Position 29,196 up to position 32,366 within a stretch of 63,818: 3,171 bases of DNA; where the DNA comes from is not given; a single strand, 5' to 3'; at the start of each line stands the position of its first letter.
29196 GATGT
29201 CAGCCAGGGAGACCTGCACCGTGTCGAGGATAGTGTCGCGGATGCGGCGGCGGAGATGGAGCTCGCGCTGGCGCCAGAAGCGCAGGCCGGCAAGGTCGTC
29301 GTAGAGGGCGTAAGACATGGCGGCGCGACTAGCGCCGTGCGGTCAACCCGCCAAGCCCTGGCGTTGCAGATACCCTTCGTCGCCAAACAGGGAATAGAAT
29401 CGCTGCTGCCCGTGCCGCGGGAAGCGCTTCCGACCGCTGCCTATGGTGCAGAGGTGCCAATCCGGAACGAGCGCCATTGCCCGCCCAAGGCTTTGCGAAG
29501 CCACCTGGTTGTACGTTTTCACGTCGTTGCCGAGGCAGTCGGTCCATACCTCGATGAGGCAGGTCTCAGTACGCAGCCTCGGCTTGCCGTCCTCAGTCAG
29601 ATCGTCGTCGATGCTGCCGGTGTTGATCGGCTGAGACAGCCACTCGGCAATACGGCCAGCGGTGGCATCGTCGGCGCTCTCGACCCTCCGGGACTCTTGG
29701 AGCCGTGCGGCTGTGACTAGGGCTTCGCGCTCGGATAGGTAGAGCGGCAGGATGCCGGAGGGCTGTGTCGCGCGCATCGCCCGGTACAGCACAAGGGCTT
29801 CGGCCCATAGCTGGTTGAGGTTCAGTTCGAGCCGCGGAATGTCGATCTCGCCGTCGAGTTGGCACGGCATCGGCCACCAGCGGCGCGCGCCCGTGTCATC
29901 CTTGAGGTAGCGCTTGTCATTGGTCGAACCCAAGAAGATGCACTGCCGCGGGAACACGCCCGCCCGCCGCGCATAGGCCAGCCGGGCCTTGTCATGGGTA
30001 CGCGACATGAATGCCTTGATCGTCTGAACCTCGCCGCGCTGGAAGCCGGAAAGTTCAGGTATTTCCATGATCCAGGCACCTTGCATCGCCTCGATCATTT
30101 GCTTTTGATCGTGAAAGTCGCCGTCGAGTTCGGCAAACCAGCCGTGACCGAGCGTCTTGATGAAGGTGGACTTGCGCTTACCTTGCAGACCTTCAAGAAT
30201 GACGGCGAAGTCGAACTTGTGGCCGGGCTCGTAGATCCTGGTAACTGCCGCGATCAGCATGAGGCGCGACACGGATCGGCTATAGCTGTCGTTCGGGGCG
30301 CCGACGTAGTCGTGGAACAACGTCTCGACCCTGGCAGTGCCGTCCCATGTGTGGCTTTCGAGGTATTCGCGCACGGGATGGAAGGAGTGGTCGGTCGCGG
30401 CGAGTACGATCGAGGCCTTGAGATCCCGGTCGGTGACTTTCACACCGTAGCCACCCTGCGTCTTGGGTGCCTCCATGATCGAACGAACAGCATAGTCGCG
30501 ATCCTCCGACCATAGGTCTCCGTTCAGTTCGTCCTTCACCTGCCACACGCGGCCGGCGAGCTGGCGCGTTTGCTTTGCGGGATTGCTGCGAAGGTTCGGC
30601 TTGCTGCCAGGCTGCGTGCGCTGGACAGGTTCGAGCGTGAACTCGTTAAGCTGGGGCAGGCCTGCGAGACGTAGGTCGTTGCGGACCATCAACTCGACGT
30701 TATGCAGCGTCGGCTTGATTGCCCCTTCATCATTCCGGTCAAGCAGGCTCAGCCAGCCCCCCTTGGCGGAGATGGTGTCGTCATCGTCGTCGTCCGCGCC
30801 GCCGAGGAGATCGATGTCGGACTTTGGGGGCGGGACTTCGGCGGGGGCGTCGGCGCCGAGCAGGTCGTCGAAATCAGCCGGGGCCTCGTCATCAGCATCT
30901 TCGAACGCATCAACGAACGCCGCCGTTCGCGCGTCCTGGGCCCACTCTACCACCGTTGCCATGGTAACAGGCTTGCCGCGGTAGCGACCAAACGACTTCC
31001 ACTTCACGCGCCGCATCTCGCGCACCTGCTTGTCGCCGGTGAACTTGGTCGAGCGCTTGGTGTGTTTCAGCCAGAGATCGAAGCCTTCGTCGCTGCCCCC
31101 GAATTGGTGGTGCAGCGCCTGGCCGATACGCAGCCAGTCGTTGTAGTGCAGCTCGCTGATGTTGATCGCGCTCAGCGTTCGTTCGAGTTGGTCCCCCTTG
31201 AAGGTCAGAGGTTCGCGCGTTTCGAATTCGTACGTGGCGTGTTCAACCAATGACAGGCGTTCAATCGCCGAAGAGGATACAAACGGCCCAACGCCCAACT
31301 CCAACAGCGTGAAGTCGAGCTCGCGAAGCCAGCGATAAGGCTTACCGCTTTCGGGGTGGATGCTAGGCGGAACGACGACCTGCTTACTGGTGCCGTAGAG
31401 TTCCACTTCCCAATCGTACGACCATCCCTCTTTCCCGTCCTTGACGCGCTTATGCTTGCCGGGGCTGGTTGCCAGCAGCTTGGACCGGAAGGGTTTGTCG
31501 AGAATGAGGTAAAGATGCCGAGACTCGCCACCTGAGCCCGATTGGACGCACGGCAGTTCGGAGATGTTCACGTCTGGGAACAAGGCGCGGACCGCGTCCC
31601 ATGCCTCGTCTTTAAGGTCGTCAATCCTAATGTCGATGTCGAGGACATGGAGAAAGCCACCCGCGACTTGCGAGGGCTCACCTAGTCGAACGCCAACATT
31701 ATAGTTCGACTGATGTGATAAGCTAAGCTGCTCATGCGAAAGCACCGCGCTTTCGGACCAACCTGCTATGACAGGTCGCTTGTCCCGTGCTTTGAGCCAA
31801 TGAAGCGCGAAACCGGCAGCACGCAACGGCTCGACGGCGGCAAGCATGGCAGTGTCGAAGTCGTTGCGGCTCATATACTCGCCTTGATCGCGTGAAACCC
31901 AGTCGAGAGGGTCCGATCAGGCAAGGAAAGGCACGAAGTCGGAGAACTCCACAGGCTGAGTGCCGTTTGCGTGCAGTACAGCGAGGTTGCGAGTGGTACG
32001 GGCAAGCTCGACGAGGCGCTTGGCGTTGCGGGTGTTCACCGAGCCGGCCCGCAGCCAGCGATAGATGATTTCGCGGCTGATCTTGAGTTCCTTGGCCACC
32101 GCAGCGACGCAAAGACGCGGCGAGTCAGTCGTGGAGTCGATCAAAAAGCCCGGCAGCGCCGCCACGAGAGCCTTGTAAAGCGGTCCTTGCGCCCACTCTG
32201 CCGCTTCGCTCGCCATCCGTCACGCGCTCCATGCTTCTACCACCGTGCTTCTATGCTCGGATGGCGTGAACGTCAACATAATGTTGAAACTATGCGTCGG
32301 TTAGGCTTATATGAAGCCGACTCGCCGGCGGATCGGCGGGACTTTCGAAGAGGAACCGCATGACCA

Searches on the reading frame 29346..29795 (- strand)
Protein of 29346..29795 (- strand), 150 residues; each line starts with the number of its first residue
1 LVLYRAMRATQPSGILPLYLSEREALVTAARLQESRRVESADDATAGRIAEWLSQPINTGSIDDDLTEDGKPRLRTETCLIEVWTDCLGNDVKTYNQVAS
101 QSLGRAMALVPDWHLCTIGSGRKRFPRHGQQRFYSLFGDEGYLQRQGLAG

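Call 63: predict_structure(alignment_id=A4)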
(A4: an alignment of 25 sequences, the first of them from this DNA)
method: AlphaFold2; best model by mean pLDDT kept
length: 150 residues; sequences in the alignment: 25
mean_pLDDT: 86.7   pTM: 0.68
mean pLDDT of the five models: 86.7, 86.1, 85.8, 85.4, 82.7
residues with pLDDT >= 90: 89; 70-90: 38; 50-70: 23; < 50: 0
segments of 3 or more residues with pLDDT < 50: none
pLDDT, mean of each block of 10 residues (from residue 1): 73 66 67 69 95 90 82 93 97 97 97 95 94 96 88
secondary structure, 60 per line:
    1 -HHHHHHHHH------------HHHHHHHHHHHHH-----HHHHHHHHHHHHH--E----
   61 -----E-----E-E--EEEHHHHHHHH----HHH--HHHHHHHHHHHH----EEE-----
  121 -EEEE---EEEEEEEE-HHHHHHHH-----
elements in order: H2-10 H23-35 H41-53 E77-79 H80-87 H97-108 E113-115 E122-125 E129-136 H138-145

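Call 66: fold_search(model_id=the predicted structure, library=pdb)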
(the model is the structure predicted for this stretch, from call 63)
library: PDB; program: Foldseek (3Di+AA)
matches with E <= 10: 58; with E <= 0.001: 2
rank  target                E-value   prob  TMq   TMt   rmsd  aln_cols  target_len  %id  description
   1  7pds_A                5.4e-04  1.00  0.56  0.21   6.0       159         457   19  The structure of PriRep1 with dsDNA (released 2022-07-13)
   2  7pds_C                8.9e-04  1.00  0.55  0.21   5.8       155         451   21  The structure of PriRep1 with dsDNA (released 2022-07-13)
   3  7pds_B                2.4e-03  1.00  0.53  0.21   6.0       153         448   19  The structure of PriRep1 with dsDNA (released 2022-07-13)
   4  7pds_E                3.1e-03  1.00  0.56  0.21   5.9       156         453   19  The structure of PriRep1 with dsDNA (released 2022-07-13)
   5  7pds_D                4.1e-03  1.00  0.55  0.21   6.7       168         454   18  The structure of PriRep1 with dsDNA (released 2022-07-13)
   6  7pds_F                7.6e-03  1.00  0.51  0.20   6.1       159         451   19  The structure of PriRep1 with dsDNA (released 2022-07-13)
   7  6qpq_B                4.7e-01  0.44  0.28  0.47   7.1        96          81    7  The structure of the cohesin head module elucidates the mechanism of ring opening (released 2020-02-05)
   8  6qpq_D                1.0e+00  0.23  0.28  0.45   6.8        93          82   13  The structure of the cohesin head module elucidates the mechanism of ring opening (released 2020-02-05)
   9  2b0l_C                1.1e+00  0.09  0.21  0.30  10.2       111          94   10  C-terminal DNA binding domain of transcriptional pleiotropic repressor CodY. (released 2006-02-21)
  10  9d2l_T                1.6e+00  0.09  0.21  0.30  10.8        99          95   10  FoxP3 multimers bridge four T2G repeat DNAs (released 2025-10-29)
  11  9d2l_O                1.7e+00  0.07  0.20  0.28  10.7       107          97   11  FoxP3 multimers bridge four T2G repeat DNAs (released 2025-10-29)
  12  6o3t_A                1.8e+00  0.12  0.24  0.33   8.9        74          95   12  Structural basis of FOXC2 and DNA interactions (released 2020-01-15)
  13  4hly_A                1.8e+00  0.11  0.26  0.34   6.9       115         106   10  The complex crystal structure of the DNA binding domain of vIRF-1 from the oncogenic KSHV with DNA (released 2013-03-13)
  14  2pi0_D                1.9e+00  0.10  0.23  0.31   6.8        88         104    9  Crystal Structure of IRF-3 bound to the PRDIII-I regulatory element of the human interferon-B enhancer (released 2007-10-30)
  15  8jkq_G                1.9e+00  0.06  0.20  0.25  11.6       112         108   10  T95R mutant IRF4 DNA-binding domain bound to an DNA containing GACA motif (released 2023-09-20)
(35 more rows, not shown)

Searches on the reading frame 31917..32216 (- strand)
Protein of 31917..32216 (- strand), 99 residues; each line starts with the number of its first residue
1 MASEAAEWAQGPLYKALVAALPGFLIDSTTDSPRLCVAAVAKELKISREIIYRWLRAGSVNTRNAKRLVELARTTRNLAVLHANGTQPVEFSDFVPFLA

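Call 12: search_protein_families(library=phrogs, proteins=[window:31917-32216:-], max_evalue=0.01)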
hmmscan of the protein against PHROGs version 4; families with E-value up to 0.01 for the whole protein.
window:31917-32216:- (99 aa): 5 families
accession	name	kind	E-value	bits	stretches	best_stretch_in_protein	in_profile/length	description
phrog_5301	-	transcription regulation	0.00038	21.6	1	37-76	23-62/132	transcriptional repressor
phrog_2907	-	integration and excision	0.0025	19.2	1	35-77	7-51/117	excisionase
phrog_32340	-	unknown function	0.0046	17.7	0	32-56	28-52/55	-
phrog_1013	-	integration and excision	0.0082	17.2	1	31-68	27-64/133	transposase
phrog_664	-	DNA, RNA and nucleotide metabolism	0.0082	17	0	38-76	104-142/210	DNA binding protein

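Call 13: search_protein_families(library=pfam, proteins=[window:31917-32216:-], max_evalue=0.01)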
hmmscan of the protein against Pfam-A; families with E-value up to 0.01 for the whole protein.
window:31917-32216:- (99 aa): 1 family
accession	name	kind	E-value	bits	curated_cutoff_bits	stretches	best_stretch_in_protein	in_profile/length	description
PF13384.12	HTH_23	-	0.0073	16.5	24.6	0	35-57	18-40/50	Homeodomain-like domain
